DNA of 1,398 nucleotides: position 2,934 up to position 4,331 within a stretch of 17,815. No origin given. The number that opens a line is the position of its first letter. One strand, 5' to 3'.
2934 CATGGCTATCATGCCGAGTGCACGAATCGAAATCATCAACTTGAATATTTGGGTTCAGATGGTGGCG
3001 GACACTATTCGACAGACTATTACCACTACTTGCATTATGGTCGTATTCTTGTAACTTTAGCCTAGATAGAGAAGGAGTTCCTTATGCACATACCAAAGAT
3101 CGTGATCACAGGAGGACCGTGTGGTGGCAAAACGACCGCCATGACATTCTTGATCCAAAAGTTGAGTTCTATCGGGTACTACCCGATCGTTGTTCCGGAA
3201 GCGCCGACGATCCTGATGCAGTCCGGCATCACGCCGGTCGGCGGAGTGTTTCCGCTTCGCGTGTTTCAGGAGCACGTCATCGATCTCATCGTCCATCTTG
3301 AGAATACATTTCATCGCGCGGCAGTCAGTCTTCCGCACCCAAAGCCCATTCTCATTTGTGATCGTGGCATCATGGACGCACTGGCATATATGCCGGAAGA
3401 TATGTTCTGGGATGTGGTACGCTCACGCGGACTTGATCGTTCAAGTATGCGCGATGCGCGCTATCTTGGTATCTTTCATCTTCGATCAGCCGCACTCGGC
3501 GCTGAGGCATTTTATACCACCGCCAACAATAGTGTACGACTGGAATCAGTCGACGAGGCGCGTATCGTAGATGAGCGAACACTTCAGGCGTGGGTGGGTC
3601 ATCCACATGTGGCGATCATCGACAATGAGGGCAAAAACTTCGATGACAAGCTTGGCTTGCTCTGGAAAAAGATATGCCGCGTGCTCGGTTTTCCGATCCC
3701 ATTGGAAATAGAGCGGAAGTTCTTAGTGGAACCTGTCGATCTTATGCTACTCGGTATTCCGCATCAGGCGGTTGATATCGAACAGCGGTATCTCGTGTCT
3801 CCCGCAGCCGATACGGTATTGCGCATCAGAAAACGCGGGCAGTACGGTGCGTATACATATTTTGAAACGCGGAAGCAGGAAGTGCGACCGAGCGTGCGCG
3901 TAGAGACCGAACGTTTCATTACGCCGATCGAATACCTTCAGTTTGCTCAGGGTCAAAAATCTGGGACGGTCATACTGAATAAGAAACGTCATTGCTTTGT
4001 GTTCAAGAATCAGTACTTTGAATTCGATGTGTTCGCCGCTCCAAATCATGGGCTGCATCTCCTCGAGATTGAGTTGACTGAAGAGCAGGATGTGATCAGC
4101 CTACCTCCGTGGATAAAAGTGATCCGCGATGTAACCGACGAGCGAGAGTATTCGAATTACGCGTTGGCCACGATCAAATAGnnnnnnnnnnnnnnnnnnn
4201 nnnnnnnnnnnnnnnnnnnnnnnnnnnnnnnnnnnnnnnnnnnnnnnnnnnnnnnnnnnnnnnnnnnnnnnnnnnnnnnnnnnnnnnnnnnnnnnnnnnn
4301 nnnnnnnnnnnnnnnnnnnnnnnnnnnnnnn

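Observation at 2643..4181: A cassette encoding an unknown 140-aa protein and a P-loop nucleoside-kinase-like domain fused to a CYTH domain, divergent from nrdR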

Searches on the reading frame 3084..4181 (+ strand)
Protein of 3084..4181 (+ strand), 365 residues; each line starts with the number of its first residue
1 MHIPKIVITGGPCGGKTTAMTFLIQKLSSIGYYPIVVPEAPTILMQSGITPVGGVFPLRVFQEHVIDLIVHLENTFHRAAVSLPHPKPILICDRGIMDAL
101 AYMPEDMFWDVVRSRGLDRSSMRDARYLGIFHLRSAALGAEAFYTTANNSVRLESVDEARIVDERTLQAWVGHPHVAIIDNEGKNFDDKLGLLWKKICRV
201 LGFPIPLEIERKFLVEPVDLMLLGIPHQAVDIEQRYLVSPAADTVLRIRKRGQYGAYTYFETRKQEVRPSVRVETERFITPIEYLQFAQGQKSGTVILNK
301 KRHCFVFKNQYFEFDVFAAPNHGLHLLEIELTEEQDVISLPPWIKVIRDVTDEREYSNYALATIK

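Call 3: search_protein_families(library=pfam, proteins=[window:3084-4181:+], max_evalue=0.1)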
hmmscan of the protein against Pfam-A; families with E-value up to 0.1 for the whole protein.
window:3084-4181:+ (365 aa): 2 families
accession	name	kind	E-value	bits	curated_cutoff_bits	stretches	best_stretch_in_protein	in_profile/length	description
PF13521.12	AAA_28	-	3.1e-19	70.2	27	1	5-183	1-159/164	AAA domain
PF01928.26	CYTH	-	2.2e-05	24.8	23.2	1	207-342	2-154/179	CYTH domain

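Call 4: search_protein_families(library=ncbifam, proteins=[window:3084-4181:+], max_evalue=0.1)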
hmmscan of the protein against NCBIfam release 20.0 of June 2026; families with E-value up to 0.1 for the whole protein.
window:3084-4181:+ (365 aa): 2 families
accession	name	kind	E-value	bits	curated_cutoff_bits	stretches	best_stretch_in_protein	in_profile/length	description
NF010248.0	PRK13695.1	equivalog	0.055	13.2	156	0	5-31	5-31/180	NTPase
TIGR01448.2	helicase_RecD2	equivalog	0.086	10.9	500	0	6-42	334-368/713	SF1B family DNA helicase RecD2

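Call 7: search_solved_structures(query=window:3084-4181:+, max_evalue=1, show_alignments=3)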
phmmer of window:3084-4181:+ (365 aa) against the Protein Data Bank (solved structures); distinct sequences matched with E-value up to 1: 3.
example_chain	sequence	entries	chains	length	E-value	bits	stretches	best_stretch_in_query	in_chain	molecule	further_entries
3typ_A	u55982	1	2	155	7.7e-09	38.3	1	207-362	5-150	Uncharacterized protein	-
2fbl_A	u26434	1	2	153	9.7e-09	37.9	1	208-362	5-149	hypothetical protein NE1496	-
2qiw_A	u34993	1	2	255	0.72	12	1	178-248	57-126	PEP phosphonomutase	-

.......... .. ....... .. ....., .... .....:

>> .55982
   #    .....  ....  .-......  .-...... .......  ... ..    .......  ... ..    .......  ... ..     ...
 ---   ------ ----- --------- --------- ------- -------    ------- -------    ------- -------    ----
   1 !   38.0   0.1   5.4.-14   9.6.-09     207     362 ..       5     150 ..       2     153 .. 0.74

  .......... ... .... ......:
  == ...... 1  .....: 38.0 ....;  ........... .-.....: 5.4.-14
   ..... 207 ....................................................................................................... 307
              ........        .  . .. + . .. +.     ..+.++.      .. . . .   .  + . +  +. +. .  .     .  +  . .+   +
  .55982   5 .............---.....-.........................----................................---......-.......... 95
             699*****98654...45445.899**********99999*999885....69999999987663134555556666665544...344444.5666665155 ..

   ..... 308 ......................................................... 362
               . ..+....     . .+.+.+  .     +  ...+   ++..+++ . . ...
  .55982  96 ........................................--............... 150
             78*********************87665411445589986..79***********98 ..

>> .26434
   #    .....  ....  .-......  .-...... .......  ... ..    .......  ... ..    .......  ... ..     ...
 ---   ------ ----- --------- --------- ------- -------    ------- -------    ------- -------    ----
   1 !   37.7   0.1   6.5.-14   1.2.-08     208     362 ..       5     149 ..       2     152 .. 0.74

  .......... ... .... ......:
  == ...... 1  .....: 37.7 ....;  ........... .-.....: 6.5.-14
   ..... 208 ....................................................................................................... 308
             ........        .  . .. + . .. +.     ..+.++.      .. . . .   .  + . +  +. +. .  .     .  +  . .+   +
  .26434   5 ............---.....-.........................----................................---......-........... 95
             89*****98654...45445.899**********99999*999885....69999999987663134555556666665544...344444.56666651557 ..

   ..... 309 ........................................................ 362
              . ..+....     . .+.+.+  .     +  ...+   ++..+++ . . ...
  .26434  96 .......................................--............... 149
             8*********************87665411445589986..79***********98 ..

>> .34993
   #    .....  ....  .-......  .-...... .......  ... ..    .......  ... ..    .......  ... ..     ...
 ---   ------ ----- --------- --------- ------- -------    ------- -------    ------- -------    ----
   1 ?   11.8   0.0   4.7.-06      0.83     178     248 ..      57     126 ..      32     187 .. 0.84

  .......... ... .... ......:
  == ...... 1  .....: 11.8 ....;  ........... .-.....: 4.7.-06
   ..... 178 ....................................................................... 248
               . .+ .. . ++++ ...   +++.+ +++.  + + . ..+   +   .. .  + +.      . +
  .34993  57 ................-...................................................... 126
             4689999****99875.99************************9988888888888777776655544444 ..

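Call 9: search_protein_families(library=padloc, proteins=[window:3084-4181:+], max_evalue=0.1)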
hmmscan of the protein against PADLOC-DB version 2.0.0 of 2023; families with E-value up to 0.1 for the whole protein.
window:3084-4181:+ (365 aa): 0 families

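Call 10: search_protein_families(library=phrogs, proteins=[window:3084-4181:+], max_evalue=0.1)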
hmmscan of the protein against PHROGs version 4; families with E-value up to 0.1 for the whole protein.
window:3084-4181:+ (365 aa): 2 families
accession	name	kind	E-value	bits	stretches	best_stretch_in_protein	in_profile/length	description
phrog_6660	-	unknown function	8.4e-15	56.1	1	207-362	3-150/157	-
phrog_2107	-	other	0.015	16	0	1-20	1-20/201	thymidylate kinase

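Call 11: find_homologous_proteins(query=window:3084-4181:+, max_evalue=0.001)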
Query window:3084-4181:+ (365 aa): 1718 proteins with E <= 0.001 among 4916 candidates; the best 120 are listed.
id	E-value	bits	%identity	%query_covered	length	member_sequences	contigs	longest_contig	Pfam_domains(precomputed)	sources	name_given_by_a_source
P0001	2.6e-246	834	100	100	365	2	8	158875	PF01928.27,PF13521.13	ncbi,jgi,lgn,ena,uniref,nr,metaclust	ncbi:MAG: hypothetical protein A2845_06240 [Candidatus Lloydbacteria bacterium RIFCSPHIGHO2_01_FULL_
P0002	1.2e-142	493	60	99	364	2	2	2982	PF13521.13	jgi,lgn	-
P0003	1.3e-139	483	61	99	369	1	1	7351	PF13521.13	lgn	-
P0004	7.5e-134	464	58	100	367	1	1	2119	PF13521.13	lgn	-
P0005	1.9e-132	460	56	99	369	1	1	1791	PF13521.13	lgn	-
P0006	3.7e-129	449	55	99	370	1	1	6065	PF01928.27,PF13521.13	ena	-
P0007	4.2e-129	449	56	99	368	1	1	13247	PF13521.13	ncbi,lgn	-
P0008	4.3e-128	445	55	100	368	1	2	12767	PF13521.13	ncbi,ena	-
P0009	7.9e-127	441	56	99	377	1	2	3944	PF13521.13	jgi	jgi:CYTH domain-containing protein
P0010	5.1e-126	439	55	99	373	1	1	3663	PF13521.13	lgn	-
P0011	4.8e-125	435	57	99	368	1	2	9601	PF13521.13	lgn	-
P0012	2.7e-124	433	55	98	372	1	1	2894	PF13521.13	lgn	-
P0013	1.4e-122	427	56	99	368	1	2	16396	PF13521.13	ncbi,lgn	-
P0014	1.3e-119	418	51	99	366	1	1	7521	PF01928.27,PF13521.13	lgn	-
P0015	4.2e-119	416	52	99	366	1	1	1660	PF13521.13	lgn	-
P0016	5.7e-118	412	51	99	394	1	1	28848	PF01928.27,PF13521.13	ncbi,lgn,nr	ncbi:MAG: hypothetical protein BMS9Abin13_143 [Patescibacteria group bacterium]|nr:MAG: hypothetical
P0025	5.8e-108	379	49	98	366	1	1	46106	PF01928.27,PF13521.13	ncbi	-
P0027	4.1e-105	370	49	99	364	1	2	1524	PF01928.27,PF13521.13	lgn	-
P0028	7.3e-105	369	48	99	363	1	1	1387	PF01928.27,PF13521.13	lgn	-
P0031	1.1e-103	365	47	99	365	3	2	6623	PF01928.27,PF13521.13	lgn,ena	-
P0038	4.1e-101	357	47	99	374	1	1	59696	PF01928.27,PF13521.13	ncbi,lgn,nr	ncbi:MAG: AAA family ATPase [bacterium]|nr:AAA family ATPase [bacterium]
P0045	1.1e-99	352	48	99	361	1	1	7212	PF01928.27,PF13521.13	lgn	-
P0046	4.6e-99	350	47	99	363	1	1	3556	PF01928.27,PF13521.13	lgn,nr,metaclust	nr:AAA domain protein [uncultured bacterium]|metaclust:status=active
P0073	3.0e-93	331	45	99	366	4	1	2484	PF01928.27,PF13521.13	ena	-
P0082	2.2e-91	325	47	99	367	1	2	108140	PF01928.27,PF13521.13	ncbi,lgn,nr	ncbi:AAA family ATPase [Patescibacteria group bacterium]|nr:AAA family ATPase [Patescibacteria group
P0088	5.6e-91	323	47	99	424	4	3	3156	PF02223.24,PF13521.13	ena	-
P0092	1.6e-90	322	45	99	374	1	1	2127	PF01928.27,PF13521.13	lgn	-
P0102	5.6e-89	317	46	99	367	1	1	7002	PF02223.24,PF13521.13,PF13238.13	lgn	-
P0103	7.0e-89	316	47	99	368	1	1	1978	PF02223.24,PF13521.13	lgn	-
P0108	1.8e-88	315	46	99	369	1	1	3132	PF02223.24,PF13521.13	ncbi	-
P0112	1.1e-87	313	45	99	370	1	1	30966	PF01928.27,PF13521.13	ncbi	-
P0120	3.8e-87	311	42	99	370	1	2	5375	PF01928.27,PF13521.13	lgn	-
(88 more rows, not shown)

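Call 25: find_related_loci(query=A2, collection=genome_contigs, flank=8000)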
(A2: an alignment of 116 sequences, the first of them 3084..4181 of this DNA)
Query A2 (365 aa) in genome_contigs; peptide patterns used: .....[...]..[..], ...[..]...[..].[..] (x = any residue, [..] = any of these).
599 stretches matched a pattern (row limit reached: there are more); 567 encode a relative of the query (tblastn E <= 1e-3); the best 80 are kept; 80 distinct loci.
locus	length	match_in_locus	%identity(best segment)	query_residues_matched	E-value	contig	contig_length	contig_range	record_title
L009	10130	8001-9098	48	1-364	5e-108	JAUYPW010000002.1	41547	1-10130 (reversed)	MAG: bacterium isolate C4_metabat.bin.59 C4_k141_445828, whole genome shotgun sequence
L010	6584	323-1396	44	3-362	2e-95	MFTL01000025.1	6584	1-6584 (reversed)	MAG: Candidatus Nomurabacteria bacterium RIFCSPHIGHO2_01_FULL_39_9 rifcsphigho2_01_scaffold_66000, whole genome shotgun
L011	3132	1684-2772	46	1-362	3e-96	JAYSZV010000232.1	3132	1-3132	MAG: Candidatus Lloydbacteria bacterium isolate GFS_13726 GFS_13726_231, whole genome shotgun sequence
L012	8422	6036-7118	44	1-362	3e-93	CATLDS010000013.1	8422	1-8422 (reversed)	MAG TPA_asm: uncultured Christensenellaceae bacterium isolate MGG12687_1680015473 genome assembly, contig: ERR3199691_41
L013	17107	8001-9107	44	1-362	1e-90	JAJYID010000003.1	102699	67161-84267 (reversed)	MAG: bacterium isolate DBS2-1.bin108 NODE_334_length_102699_cov_6.834156, whole genome shotgun sequence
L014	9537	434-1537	43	3-362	4e-90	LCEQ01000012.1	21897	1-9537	MAG: Candidatus Azambacteria bacterium GW2011_GWA2_42_9 UV48_C0012, whole genome shotgun sequence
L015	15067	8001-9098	42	3-362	8e-90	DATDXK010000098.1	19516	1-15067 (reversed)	MAG TPA_asm: Candidatus Nanoarchaeia archaeon isolate SMAG_U8137 k141_1873664, whole genome shotgun sequence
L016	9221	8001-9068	43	2-362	9e-89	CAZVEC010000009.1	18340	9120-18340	MAG TPA_asm: uncultured Candidatus Saccharibacteria bacterium isolate SRP050083_co2_123 genome assembly, contig: NODE_21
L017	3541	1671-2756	42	1-365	1e-88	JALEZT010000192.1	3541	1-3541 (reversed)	MAG: Eubacterium sp. isolate SUG484 k141_1573789, whole genome shotgun sequence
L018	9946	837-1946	44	1-364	2e-87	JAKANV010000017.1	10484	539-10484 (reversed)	MAG: bacterium isolate WY5.bin98 NODE_11149_length_10484_cov_1.058028, whole genome shotgun sequence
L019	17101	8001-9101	40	2-362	9e-87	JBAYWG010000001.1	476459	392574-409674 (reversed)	MAG: Candidatus Paceibacterota bacterium isolate SO_2016_LW3_78 scaffold00007_LW162_2016, whole genome shotgun sequence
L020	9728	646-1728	41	1-364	6e-87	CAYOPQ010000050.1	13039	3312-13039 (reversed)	MAG TPA_asm: uncultured Bacteroides sp. isolate SRP141132_co6_57 genome assembly, contig: NODE_4105_length_13039_cov_40.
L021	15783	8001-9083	42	1-364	3e-86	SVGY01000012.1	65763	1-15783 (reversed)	MAG: Clostridiales bacterium isolate SIG370 NODE_10462_length_65763_cov_7.239259, whole genome shotgun sequence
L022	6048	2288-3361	42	2-362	1e-85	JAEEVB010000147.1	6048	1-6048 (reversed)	MAG: Muribaculaceae bacterium isolate Tb.RUG.442 NODE_63094_length_6048_cov_0.770647, whole genome shotgun sequence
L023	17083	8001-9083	42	1-364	3e-85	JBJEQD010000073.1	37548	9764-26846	MAG: Acutalibacteraceae bacterium isolate PUUB51_bin.012 NODE_251_length_37548_cov_8.791774, whole genome shotgun sequen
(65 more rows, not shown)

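Call 33: predict_structure(alignment_id=A2)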
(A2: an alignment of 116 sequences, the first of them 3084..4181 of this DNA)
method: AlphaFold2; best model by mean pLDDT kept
length: 365 residues; sequences in the alignment: 116
mean_pLDDT: 96.0   pTM: 0.93
mean pLDDT of the five models: 96.0, 95.7, 95.5, 95.4, 95.2
residues with pLDDT >= 90: 340; 70-90: 25; 50-70: 0; < 50: 0
segments of 3 or more residues with pLDDT < 50: none
pLDDT, mean of each block of 10 residues (from residue 1): 96 95 98 98 96 95 98 98 98 98 98 97 97 97 90 92 98 98 93 96 88 98 98 98 96 97 92 94 98 98 98 97 97 93 98 96 89
secondary structure, 60 per line:
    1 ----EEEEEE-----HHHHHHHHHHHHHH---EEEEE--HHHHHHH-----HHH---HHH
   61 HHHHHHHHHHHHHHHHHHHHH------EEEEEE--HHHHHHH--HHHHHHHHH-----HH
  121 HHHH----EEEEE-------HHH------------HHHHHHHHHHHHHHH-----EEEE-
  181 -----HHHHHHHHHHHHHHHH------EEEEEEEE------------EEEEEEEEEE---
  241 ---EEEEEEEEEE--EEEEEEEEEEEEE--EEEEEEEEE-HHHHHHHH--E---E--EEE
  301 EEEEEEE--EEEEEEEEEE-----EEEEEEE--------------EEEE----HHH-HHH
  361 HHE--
elements in order: E5-10 H16-29 E33-37 H40-46 H58-81 E88-93 H96-102 H105-113 H119-124 E129-133 H156-170 E176-179 H186-201 E208-215 E228-237 E244-253 E256-268 E271-279 H281-288 E298-307 E310-319 E325-331 E346-349 H358-362

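Call 37: search_solved_structures(query=A2, max_evalue=1, show_alignments=0)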
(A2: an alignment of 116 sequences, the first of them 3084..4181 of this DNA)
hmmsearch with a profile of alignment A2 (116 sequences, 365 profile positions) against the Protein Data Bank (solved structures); distinct sequences matched with E-value up to 1: 27.
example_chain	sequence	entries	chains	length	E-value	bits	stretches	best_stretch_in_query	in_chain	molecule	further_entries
3typ_A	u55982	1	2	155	2.3e-17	66.5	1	207-363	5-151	Uncharacterized protein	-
2fbl_A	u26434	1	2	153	2.3e-17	66.5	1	208-363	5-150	hypothetical protein NE1496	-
3ld9_A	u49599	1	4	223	0.00042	22.9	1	7-104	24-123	Thymidylate kinase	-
4e5u_A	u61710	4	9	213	0.0048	19.4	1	8-103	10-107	Thymidylate kinase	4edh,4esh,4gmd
3uwo_A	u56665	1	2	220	0.0051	19.3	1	7-103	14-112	Thymidylate kinase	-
3uxm_A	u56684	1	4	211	0.0054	19.2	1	8-103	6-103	Thymidylate kinase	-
3uwk_A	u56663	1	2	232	0.0058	19.1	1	7-103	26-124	Thymidylate kinase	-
3lv8_A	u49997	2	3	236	0.027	16.9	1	3-104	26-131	Thymidylate kinase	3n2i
2dc4_A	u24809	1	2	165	0.027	16.9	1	207-332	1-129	165aa long hypothetical protein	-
9wd2_A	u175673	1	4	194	0.039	16.4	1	7-107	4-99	Thymidylate kinase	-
7owe_E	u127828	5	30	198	0.048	16.1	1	6-47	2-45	Adenylate kinase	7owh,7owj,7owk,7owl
9r72_B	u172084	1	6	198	0.051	16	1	6-46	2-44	Adenylate kinase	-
2pbr_A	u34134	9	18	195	0.075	15.5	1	7-104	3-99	Thymidylate kinase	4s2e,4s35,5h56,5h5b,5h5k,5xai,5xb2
5xbh_A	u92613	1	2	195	0.076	15.4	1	7-104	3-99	Thymidylate kinase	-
9asx_C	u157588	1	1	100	0.098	15.1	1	62-130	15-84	Extracellular Adherence Protein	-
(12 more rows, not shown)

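Call 79: search_dna_similar(query=window:3084-4181:+, collection=phages, mode=protein, max_rows=12)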
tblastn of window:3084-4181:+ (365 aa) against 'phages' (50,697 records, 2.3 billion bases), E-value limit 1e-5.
Records with a match: 18; places in all: 18; records where one place covers at least 80% of the query: 0.
Best place of each record, by identity: <60% 18.
By first word of the organism name: Brevundimonas 4; Aeromonas 4; Xanthomonas 4; Bacteriophage 3; Pseudomonas 2; Erwinia 1.
By host as written in the record: Aeromonas hydrophila 4; - 3; Brevundimonas pondensis LVF1 3; Xanthomonas hortorum pv. vitians CFBP8640 3; Erwinia sp. YA1 1; Xanthomonas sp. Q 1; Pseudomonas poae Z9_5 1; Brevundimonas pondensis EIF1 1; and 1 more.
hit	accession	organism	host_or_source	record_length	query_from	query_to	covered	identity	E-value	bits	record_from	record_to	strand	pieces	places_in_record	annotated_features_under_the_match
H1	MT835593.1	Bacteriophage sp.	human fecal samples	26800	198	363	45%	33.3%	1e-13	78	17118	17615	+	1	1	record has no annotation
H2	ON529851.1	Brevundimonas phage vB_BpoS-Marchewka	Brevundimonas pondensis LVF1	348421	202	362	44%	32.7%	5e-7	58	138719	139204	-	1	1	inorganic triphosphatase | hypothetical protein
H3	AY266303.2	Aeromonas phage Aeh1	Aeromonas hydrophila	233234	207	363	43%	32.7%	9e-7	57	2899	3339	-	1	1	hypothetical protein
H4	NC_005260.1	Aeromonas phage Aeh1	Aeromonas hydrophila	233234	207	363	43%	32.7%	9e-7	57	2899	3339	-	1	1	hypothetical protein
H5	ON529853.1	Brevundimonas phage vB_BpoS-Bambus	Brevundimonas pondensis LVF1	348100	202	362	44%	31.7%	4e-6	55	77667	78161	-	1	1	inorganic triphosphatase | hypothetical protein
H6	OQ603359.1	Erwinia phage Ep032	Erwinia sp. YA1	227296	200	364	45%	30.9%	5e-7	58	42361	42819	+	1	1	record has no annotation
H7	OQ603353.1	Xanthomonas phage Ep026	Xanthomonas sp. Q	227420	200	364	45%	30.9%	5e-7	58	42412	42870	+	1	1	record has no annotation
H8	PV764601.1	Xanthomonas phage PhiXhv-12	Xanthomonas hortorum pv. vitians ...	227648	200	364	45%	30.9%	5e-7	58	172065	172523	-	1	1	inorganic triphosphatase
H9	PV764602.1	Xanthomonas phage PhiXhv-15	Xanthomonas hortorum pv. vitians ...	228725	200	364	45%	30.9%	5e-7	58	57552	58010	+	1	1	inorganic triphosphatase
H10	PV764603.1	Xanthomonas phage PhiXhv-16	Xanthomonas hortorum pv. vitians ...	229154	200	364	45%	30.9%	5e-7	58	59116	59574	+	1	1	inorganic triphosphatase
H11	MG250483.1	Aeromonas phage Ah1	Aeromonas hydrophila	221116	207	363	43%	32.1%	8e-7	57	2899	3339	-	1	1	inorganic triphosphatase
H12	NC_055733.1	Aeromonas phage Ah1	Aeromonas hydrophila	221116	207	363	43%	32.1%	8e-7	57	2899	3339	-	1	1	inorganic triphosphatase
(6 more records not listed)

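Call 80: search_dna_similar(query=window:3084-4181:+, collection=plasmids, mode=protein, max_rows=12)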
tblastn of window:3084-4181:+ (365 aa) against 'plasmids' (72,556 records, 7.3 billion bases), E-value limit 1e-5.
Records with a match: 29; places in all: 29; records where one place covers at least 80% of the query: 1.
Best place of each record, by identity: <60% 29.
By first word of the organism name: Rhizobium 19; Sinorhizobium 4; Methylobacterium 2; Miltoncostaea 1; Pseudomonas 1; Photobacterium 1; Spirosoma 1.
By predicted mobility (MOB-suite, as given by PLSDB): conjugative 15; non-mobilizable 14.
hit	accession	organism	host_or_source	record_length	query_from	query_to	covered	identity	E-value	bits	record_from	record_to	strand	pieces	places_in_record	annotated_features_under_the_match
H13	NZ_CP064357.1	Miltoncostaea oceani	pure culture,marine sediment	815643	3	362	99%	38.5%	3e-74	256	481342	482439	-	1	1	AAA family ATPase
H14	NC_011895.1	Methylobacterium nodulans ORS 2060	-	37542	202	364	45%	34.4%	2e-7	61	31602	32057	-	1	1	CYTH domain-containing protein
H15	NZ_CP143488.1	Pseudomonas silesiensis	single cell,landfill for plastics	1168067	207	362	43%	35.0%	4e-7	60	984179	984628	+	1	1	record has no annotation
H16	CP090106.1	Sinorhizobium meliloti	Medicago,Cell culture,Plant nodule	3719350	191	363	47%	31.2%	4e-6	56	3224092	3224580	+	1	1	CYTH domain-containing protein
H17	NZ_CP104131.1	Sinorhizobium sp. K101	Phaseolus vulgaris,cell ...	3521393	191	363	47%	31.2%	4e-6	56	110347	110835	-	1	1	none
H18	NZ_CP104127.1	Sinorhizobium sp. M103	Phaseolus vulgaris,cell ...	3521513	191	363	47%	31.2%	4e-6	56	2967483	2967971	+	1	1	none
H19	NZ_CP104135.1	Sinorhizobium sp. C101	Phaseolus vulgaris,cell ...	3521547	191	363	47%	31.2%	4e-6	56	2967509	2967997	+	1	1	none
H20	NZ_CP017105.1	Rhizobium gallicum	Phaseolus vulgaris,Whole ...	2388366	207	361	42%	33.1%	1e-7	61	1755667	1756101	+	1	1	none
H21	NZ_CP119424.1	Photobacterium sp. DA100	-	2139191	30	179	41%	34.2%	2e-12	76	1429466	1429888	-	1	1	none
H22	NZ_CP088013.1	Rhizobium sp. T136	Melilotus albus,Cell culture,root nodule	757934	207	363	43%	32.5%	7e-6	56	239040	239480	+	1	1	CYTH domain-containing protein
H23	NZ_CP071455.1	Rhizobium lentis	lentil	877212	206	363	43%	31.7%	3e-6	57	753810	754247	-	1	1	CYTH domain-containing protein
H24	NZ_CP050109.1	Rhizobium leguminosarum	Trifolium repens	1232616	208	363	43%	32.1%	3e-6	57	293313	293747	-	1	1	record has no annotation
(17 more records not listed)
